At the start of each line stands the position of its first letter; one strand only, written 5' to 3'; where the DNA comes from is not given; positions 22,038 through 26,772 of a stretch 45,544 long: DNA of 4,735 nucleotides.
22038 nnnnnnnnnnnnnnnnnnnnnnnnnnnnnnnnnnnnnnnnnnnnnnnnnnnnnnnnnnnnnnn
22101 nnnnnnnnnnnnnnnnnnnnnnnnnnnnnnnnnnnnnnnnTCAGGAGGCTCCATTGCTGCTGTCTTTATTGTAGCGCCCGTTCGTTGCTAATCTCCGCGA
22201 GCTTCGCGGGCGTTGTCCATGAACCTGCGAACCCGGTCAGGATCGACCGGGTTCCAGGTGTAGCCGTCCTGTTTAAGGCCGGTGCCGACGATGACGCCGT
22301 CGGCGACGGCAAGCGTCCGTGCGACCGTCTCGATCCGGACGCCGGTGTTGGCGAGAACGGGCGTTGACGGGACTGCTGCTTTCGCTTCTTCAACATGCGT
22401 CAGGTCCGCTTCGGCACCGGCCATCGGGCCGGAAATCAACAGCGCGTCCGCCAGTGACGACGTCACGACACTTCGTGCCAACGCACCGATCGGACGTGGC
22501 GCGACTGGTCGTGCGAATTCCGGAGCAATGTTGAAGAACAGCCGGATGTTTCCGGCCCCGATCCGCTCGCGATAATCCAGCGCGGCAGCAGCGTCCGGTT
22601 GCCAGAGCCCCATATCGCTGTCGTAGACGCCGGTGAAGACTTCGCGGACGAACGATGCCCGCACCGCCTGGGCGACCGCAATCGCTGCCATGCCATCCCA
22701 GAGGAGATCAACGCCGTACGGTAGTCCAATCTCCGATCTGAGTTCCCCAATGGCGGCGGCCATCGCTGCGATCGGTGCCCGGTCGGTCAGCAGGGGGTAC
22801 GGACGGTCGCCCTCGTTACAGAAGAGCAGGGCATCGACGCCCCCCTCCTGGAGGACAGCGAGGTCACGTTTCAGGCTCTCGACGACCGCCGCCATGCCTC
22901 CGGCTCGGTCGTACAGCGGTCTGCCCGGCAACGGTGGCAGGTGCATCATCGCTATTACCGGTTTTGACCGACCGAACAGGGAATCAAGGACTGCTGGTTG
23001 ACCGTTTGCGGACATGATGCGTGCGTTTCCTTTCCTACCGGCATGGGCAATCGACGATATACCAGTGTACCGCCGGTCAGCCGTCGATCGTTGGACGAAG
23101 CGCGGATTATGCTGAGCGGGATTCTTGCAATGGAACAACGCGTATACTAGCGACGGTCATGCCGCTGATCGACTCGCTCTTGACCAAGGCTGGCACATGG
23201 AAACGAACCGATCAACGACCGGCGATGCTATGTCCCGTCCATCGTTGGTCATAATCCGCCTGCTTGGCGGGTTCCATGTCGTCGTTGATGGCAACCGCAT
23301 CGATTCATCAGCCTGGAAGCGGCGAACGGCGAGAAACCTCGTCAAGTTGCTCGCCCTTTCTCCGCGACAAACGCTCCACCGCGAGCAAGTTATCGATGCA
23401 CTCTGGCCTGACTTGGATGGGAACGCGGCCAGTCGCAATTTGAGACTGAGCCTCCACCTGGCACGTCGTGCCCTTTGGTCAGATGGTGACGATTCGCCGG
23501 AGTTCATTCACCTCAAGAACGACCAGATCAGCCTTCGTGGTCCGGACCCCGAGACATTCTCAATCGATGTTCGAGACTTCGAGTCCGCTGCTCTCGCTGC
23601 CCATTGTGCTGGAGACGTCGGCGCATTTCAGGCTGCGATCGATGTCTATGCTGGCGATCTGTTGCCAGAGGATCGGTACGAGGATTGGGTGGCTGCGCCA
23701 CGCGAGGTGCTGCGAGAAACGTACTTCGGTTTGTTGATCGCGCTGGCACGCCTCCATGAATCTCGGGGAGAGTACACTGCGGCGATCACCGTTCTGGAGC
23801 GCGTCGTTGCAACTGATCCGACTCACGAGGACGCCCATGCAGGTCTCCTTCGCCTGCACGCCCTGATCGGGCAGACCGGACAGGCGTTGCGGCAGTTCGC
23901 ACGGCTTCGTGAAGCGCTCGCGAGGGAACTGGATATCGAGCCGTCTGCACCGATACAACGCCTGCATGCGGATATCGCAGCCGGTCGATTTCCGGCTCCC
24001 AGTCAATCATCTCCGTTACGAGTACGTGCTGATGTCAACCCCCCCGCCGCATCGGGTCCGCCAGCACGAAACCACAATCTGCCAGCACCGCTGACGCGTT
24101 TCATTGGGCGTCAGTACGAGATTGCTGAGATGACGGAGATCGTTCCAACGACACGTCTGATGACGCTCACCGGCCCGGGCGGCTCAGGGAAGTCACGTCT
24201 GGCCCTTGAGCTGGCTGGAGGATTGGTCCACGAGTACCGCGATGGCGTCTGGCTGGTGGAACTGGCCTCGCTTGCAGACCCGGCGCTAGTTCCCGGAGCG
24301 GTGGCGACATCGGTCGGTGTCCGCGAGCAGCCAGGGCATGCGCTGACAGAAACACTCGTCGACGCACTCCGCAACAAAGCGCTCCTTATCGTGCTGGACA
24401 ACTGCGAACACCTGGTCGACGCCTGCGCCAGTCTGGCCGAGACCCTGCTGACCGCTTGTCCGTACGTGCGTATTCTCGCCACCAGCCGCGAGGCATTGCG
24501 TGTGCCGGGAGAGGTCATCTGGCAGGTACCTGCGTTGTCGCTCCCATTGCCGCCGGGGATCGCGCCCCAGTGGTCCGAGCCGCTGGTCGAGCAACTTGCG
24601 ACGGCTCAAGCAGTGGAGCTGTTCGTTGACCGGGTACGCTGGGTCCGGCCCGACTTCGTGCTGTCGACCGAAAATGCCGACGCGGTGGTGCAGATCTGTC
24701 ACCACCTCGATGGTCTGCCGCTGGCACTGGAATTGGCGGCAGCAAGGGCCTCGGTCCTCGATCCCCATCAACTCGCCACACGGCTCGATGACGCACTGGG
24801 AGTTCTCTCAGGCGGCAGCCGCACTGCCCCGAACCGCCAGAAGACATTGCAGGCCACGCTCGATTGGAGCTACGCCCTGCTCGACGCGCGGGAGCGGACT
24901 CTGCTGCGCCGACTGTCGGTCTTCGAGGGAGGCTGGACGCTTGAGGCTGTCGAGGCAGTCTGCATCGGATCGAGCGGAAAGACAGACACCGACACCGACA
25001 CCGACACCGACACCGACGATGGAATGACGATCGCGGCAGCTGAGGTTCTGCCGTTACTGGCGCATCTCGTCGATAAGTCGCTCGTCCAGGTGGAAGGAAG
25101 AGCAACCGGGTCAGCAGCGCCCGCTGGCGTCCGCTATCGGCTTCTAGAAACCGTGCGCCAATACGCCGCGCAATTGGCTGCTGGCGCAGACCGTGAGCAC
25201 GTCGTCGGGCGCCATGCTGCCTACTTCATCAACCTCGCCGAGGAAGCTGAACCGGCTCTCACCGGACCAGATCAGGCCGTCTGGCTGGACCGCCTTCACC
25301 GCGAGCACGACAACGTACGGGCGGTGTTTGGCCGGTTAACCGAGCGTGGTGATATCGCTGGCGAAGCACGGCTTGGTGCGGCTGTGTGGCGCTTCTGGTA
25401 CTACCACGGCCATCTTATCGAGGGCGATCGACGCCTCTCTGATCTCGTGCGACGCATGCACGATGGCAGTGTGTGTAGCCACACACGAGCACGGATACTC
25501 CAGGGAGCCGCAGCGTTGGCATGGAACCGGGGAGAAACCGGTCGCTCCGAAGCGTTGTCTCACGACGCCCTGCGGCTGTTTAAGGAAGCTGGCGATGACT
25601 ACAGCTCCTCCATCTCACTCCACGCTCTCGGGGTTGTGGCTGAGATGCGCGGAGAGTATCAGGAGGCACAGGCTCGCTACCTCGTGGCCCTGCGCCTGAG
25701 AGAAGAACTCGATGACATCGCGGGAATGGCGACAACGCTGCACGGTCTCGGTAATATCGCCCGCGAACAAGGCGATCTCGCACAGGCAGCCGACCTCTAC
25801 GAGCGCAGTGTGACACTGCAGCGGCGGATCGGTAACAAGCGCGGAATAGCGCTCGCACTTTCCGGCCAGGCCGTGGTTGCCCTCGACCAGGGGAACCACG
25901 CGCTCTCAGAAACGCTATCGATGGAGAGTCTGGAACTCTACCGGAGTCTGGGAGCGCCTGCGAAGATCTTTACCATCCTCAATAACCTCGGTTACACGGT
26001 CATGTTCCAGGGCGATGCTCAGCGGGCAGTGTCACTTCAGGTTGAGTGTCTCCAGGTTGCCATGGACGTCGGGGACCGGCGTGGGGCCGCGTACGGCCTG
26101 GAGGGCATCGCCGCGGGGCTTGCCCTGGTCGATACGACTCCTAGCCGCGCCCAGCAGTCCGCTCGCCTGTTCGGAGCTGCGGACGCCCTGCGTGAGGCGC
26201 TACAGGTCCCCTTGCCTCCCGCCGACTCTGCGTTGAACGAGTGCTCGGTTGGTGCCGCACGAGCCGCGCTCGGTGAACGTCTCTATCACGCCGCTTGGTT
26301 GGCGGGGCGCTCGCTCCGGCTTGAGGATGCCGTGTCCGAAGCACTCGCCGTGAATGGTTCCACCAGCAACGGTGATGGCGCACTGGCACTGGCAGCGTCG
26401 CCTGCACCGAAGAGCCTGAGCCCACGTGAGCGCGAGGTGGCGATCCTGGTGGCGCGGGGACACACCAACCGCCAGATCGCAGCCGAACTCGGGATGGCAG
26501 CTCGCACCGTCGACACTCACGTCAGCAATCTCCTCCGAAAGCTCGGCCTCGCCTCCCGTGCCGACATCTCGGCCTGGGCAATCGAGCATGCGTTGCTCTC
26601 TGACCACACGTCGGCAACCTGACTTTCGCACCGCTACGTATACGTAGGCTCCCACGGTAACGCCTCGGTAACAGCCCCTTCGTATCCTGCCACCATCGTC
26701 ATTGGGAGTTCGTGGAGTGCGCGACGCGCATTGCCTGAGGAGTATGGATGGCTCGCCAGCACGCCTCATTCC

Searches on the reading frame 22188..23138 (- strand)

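Call 16: search_protein_families(library=pfam, proteins=[window:22188-23138:-], max_evalue=0.001)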
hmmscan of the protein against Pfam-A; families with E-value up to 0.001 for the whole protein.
window:22188-23138:- (316 aa): 1 family
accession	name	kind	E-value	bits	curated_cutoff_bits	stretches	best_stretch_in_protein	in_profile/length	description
PF03437.21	BtpA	-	3.1e-72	243.5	30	1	58-311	2-253/254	BtpA family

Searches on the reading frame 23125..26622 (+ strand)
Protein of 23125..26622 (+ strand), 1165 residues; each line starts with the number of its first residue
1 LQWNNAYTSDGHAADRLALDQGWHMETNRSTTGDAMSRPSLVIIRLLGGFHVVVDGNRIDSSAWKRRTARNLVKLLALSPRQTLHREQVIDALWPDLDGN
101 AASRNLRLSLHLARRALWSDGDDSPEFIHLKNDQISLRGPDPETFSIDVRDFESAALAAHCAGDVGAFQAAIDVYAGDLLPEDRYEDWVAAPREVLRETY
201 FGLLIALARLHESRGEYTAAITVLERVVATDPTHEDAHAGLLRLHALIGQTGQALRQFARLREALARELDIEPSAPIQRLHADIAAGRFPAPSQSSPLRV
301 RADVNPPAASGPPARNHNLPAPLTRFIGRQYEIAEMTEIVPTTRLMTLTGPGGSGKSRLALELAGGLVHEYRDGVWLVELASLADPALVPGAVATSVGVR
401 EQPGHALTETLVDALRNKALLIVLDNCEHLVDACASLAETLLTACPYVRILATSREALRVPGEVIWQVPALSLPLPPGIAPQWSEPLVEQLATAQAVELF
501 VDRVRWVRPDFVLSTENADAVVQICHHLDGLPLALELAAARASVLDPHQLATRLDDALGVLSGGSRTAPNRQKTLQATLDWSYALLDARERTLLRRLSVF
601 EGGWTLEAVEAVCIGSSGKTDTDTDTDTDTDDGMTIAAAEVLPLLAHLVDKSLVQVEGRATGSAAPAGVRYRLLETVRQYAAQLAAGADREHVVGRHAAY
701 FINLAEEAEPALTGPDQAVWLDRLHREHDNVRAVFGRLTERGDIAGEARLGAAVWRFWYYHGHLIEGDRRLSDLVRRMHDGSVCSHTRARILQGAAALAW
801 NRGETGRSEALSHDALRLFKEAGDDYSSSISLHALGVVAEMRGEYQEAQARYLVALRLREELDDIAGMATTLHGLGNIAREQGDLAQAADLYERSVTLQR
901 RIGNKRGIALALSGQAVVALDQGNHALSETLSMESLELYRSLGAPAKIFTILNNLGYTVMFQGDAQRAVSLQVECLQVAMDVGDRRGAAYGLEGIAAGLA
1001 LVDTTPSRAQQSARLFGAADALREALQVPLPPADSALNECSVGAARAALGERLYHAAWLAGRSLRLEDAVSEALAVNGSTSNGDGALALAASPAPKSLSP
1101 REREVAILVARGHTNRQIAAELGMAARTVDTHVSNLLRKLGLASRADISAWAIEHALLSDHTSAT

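Call 16: search_protein_families(library=pfam, proteins=[window:23125-26622:+], max_evalue=0.001)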
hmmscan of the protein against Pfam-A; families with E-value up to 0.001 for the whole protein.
window:23125-26622:+ (1165 aa): 19 families
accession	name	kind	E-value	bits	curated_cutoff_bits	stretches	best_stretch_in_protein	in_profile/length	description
PF13424.12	TPR_12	-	2.5e-23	82.5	30.1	2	868-941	2-77/77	Tetratricopeptide repeat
PF03704.23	BTAD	-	8.2e-19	68.8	22.1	1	151-284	12-145/146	Bacterial transcriptional activator domain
PF00196.25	GerE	-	6e-17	61.5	23.5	1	1096-1150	1-55/57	Bacterial regulatory proteins, luxR family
PF13176.12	TPR_7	-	1.2e-14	53.5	27.9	1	204-234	2-34/36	Tetratricopeptide repeat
PF07719.23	TPR_2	-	3.2e-13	49.1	27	0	870-899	2-31/34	Tetratricopeptide repeat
PF13374.12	TPR_10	-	2.9e-11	43.4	27.5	1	869-902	2-35/42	Tetratricopeptide repeat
PF17874.7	TPR_MalT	-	7.7e-10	39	45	1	796-905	8-116/336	MalT-like TPR region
PF13401.12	AAA_22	-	9.1e-08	32.9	27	1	343-442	5-108/130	AAA domain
PF13414.12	TPR_11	-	2.8e-07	30.5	26.8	0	213-241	6-34/42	TPR repeat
PF00515.34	TPR_1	-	3.1e-07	30.4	27.8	0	870-899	2-31/34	Tetratricopeptide repeat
PF13181.12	TPR_8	-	5e-07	29.8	25.7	0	870-900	2-32/34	Tetratricopeptide repeat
PF14559.12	TPR_19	-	1.6e-06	28.8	25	1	214-265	4-55/68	Tetratricopeptide repeat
PF20703.3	nSTAND1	-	4.5e-06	27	27.1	1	325-445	15-148/379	Novel STAND NTPase 1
PF13428.12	TPR_14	-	5.5e-06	27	23.5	1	203-244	3-44/44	Tetratricopeptide repeat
PF00486.34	Trans_reg_C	-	1.3e-05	25.6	26.2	0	68-129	9-68/77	Transcriptional regulatory protein, C terminal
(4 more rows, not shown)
